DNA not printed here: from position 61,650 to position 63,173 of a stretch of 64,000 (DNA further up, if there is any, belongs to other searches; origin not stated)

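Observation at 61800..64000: AAA_5 (MoxR/McrB-like) ATPase followed by an HExxH protein with acidic repeat tail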

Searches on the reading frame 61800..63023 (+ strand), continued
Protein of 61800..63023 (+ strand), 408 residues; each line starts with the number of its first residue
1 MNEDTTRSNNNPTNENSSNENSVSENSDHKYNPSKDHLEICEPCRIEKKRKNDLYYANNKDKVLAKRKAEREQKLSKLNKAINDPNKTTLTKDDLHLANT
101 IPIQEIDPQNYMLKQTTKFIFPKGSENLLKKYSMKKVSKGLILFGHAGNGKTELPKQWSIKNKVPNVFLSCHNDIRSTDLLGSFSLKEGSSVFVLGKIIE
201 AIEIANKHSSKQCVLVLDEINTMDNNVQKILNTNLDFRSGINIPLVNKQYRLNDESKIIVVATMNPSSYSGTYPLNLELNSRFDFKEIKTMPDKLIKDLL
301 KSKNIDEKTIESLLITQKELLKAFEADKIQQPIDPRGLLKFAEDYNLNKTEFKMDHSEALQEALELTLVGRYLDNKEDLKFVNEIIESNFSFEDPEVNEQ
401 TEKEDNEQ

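Call 111: find_encoding_contigs(protein=P0004, flank=10000, max_places=3)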
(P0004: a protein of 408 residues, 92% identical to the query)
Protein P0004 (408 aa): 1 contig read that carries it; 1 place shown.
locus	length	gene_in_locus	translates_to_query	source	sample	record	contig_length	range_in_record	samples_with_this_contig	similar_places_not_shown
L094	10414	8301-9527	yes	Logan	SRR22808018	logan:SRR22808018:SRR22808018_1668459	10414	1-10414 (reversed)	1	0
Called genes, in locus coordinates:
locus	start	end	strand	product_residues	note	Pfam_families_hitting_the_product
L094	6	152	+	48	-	-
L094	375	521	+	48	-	-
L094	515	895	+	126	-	-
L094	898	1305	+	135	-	-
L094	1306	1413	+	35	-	-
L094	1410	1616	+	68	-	-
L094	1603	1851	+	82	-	-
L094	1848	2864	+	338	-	-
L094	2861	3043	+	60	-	-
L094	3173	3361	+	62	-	-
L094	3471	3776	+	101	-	-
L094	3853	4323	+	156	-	-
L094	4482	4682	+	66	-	-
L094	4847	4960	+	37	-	-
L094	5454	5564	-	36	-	-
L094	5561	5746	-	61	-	-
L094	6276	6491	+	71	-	-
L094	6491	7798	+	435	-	PF20720:nSTAND3 (weak), PF25199:nSTAND_NTPase5 (weak), PF05673:DUF815 (weak)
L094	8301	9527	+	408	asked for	PF07726:AAA_3 (faint), PF07728:AAA_5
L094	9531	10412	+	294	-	?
